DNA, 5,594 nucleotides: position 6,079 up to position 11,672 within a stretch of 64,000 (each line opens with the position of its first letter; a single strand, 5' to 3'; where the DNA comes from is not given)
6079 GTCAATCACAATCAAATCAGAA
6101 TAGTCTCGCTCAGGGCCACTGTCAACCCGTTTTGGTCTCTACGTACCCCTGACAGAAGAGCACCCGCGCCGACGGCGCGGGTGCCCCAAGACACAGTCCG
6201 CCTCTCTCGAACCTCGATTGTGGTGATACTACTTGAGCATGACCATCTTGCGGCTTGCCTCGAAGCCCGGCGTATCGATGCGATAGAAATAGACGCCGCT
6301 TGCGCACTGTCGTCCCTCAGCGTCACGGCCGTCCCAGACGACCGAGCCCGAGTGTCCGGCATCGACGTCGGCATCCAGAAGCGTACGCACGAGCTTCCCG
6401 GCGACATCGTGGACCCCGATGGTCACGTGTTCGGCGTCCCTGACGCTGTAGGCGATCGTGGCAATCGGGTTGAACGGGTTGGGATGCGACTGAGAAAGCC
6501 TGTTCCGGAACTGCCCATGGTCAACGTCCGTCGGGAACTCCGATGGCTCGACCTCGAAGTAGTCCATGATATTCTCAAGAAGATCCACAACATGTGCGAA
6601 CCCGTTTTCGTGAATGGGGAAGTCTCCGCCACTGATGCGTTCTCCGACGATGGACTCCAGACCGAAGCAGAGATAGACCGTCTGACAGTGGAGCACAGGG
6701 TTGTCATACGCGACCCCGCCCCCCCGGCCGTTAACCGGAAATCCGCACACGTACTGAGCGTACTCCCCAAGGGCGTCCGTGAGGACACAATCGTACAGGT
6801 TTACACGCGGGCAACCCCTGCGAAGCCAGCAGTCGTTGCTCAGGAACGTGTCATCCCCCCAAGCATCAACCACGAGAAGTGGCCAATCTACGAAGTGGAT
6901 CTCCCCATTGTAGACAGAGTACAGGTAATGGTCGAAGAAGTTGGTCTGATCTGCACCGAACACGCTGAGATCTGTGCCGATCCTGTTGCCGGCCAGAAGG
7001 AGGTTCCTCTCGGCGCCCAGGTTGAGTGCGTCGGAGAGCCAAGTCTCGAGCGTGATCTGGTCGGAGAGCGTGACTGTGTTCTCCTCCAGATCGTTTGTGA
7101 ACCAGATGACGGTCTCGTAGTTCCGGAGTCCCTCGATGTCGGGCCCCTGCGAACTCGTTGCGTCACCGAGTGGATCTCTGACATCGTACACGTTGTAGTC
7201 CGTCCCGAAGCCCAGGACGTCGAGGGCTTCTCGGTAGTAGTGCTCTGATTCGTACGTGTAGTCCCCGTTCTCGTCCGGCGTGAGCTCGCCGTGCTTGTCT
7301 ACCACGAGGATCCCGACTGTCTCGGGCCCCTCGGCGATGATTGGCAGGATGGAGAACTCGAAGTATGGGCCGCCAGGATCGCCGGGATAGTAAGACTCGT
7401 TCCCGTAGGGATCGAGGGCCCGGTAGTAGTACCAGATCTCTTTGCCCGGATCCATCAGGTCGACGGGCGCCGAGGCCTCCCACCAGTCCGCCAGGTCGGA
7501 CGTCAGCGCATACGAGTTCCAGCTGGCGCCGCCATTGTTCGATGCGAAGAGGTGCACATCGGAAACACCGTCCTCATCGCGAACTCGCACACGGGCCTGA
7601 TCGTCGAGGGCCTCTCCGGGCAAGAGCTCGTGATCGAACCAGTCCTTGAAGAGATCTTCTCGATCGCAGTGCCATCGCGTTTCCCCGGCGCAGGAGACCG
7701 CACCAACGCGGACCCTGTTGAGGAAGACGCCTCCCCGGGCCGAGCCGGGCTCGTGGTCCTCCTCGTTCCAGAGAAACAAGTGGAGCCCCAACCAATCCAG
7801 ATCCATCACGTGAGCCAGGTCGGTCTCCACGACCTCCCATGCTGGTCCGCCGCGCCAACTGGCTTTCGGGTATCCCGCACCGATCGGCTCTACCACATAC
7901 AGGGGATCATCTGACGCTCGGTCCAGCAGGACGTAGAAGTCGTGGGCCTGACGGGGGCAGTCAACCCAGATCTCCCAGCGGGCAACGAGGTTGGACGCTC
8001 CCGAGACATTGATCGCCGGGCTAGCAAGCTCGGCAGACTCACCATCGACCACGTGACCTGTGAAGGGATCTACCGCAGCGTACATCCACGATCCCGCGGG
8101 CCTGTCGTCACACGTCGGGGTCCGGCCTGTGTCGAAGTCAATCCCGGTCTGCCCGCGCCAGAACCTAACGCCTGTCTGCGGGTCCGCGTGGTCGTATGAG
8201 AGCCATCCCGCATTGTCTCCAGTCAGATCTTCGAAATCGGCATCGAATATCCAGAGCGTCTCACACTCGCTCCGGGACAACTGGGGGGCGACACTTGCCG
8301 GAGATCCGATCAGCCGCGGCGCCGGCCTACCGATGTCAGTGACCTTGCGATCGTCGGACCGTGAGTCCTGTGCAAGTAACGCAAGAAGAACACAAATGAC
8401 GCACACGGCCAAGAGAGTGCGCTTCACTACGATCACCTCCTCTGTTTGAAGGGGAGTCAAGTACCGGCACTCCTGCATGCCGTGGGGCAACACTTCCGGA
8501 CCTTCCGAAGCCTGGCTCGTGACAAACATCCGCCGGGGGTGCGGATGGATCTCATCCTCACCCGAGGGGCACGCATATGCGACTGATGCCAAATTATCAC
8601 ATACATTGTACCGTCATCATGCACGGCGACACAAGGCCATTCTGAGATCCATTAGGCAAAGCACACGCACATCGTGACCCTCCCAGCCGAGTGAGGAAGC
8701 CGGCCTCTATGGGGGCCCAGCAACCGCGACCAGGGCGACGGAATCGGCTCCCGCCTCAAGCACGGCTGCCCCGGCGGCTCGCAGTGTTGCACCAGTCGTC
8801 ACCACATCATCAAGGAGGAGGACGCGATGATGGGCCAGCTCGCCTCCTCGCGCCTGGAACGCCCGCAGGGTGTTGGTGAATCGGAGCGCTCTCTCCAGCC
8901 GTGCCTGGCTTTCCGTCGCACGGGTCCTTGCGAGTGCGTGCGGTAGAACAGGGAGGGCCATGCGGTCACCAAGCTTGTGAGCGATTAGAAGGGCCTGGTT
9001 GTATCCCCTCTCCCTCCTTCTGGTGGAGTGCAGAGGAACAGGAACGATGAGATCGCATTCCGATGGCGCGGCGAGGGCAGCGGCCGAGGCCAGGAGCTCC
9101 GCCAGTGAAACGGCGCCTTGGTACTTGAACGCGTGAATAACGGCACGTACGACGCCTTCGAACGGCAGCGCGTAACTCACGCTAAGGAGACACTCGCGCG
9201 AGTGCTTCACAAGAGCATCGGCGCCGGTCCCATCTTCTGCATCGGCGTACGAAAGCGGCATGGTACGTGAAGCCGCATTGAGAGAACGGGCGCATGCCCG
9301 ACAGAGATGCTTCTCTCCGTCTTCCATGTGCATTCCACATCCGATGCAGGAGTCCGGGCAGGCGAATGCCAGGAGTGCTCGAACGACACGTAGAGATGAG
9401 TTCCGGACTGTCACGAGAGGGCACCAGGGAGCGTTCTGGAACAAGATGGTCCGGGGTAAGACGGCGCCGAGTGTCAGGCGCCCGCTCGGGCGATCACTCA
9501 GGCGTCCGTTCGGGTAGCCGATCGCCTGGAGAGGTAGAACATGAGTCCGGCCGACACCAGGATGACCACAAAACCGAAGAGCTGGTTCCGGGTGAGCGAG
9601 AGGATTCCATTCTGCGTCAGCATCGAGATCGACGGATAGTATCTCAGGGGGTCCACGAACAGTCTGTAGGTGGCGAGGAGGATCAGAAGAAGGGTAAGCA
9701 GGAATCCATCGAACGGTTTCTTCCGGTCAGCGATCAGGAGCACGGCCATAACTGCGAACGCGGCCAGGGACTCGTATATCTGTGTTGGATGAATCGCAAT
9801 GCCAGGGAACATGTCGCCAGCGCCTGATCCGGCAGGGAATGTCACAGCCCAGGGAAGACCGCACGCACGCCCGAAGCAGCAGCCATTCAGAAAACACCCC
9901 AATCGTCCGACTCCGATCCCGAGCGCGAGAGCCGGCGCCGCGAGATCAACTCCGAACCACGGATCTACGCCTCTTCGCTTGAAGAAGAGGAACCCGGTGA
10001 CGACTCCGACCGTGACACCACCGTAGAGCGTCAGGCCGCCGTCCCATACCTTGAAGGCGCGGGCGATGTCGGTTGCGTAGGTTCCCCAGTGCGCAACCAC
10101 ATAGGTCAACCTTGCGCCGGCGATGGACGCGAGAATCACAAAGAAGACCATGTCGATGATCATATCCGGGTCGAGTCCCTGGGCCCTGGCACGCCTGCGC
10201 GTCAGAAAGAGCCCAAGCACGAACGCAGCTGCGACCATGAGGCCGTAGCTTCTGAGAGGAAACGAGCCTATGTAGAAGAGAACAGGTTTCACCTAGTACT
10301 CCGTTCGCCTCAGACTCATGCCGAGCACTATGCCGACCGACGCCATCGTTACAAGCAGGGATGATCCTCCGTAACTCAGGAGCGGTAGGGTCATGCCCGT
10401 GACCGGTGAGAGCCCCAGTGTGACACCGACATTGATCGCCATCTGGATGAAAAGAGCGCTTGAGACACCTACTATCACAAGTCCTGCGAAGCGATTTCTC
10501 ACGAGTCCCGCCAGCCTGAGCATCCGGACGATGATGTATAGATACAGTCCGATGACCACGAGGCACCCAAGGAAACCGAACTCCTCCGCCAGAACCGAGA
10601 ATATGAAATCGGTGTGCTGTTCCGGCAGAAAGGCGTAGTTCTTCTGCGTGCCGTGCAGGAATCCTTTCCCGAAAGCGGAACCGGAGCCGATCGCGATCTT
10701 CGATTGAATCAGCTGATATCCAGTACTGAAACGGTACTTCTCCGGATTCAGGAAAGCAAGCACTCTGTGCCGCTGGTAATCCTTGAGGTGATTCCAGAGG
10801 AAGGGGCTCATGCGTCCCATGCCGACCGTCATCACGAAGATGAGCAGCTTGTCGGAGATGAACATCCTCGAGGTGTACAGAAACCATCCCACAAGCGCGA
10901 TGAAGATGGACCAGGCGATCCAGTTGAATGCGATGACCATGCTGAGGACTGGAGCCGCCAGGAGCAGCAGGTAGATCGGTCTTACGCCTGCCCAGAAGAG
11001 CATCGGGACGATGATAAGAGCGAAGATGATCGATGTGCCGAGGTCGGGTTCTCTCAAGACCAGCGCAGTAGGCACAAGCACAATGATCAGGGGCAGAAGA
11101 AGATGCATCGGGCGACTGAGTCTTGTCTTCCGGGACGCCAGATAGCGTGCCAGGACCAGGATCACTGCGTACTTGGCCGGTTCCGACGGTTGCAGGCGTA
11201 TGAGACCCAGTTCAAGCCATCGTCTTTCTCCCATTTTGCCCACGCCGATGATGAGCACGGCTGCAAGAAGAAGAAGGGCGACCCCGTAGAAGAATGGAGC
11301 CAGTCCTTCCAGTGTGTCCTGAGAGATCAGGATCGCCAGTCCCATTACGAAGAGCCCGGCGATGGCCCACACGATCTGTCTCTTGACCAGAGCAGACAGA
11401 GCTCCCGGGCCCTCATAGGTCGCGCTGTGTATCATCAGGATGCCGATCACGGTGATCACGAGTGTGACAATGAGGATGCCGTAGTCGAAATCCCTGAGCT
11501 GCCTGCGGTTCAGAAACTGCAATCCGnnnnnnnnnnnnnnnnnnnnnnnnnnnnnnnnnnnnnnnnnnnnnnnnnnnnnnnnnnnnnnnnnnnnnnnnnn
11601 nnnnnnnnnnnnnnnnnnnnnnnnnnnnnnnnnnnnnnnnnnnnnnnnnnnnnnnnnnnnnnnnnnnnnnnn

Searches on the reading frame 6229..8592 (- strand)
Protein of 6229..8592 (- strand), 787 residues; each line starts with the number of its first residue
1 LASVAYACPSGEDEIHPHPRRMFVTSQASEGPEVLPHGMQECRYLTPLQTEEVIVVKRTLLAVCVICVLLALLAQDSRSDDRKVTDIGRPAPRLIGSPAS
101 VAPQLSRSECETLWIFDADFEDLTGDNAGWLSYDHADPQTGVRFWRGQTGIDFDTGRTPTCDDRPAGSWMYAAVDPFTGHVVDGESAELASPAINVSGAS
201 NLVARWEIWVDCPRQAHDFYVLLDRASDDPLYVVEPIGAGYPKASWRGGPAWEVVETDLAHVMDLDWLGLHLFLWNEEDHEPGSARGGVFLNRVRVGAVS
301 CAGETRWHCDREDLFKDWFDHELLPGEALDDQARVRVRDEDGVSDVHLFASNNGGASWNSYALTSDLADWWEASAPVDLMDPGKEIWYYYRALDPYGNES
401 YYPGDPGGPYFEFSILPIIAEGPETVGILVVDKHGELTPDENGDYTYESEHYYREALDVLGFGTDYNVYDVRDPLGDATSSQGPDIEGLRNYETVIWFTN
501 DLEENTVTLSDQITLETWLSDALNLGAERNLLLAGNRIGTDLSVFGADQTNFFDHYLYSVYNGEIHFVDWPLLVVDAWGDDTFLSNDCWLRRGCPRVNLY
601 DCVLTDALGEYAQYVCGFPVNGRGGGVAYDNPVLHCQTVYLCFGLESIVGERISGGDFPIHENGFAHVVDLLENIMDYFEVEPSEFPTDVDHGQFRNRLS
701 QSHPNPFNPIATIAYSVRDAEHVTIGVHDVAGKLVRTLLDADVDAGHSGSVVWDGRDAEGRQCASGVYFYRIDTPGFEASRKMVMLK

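Call 72: search_protein_families(library=pfam, proteins=[window:6229-8592:-], max_evalue=0.00001)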
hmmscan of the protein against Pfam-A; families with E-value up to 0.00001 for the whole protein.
window:6229-8592:- (787 aa): 1 family
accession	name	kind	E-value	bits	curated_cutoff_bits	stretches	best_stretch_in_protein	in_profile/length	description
PF13860.13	FlgD_ig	-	6.8e-07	29.6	27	1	718-770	20-71/79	FlgD Ig-like domain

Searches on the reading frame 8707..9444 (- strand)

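Call 72: search_protein_families(library=pfam, proteins=[window:8707-9444:-], max_evalue=0.00001)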
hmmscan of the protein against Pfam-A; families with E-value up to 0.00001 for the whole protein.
window:8707-9444:- (245 aa): 1 family
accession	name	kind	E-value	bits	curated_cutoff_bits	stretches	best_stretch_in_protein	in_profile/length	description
PF00156.33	Pribosyltran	-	3.3e-07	30.2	26.3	1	193-242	79-124/158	Phosphoribosyl transferase domain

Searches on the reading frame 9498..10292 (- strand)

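Call 73: search_protein_families(library=pfam, proteins=[window:9498-10292:-], max_evalue=0.00001)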
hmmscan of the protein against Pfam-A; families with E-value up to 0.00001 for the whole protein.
window:9498-10292:- (264 aa): 1 family
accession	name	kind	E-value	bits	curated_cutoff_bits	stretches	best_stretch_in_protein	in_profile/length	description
PF01790.23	LGT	-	2.1e-57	194.6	24.9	1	3-253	1-240/240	Prolipoprotein diacylglyceryl transferase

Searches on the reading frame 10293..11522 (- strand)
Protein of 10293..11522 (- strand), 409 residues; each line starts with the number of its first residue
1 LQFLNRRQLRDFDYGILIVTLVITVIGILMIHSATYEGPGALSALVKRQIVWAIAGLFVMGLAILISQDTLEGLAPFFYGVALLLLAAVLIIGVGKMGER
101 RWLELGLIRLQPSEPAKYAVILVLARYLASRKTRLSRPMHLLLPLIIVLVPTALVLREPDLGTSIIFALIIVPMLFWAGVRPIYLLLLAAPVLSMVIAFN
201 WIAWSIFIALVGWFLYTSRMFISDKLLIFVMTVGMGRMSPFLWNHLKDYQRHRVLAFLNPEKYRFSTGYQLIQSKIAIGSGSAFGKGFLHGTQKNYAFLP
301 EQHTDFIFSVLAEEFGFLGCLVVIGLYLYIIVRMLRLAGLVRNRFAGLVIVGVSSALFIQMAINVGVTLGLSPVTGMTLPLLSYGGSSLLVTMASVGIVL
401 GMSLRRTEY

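Call 72: search_protein_families(library=pfam, proteins=[window:10293-11522:-], max_evalue=0.00001)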
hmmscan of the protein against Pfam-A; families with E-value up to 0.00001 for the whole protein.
window:10293-11522:- (409 aa): 1 family
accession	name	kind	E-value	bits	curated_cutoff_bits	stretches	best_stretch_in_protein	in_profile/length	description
PF01098.24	FTSW_RODA_SPOVE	-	3.6e-92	309.5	26.4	2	225-404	174-352/356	Cell cycle protein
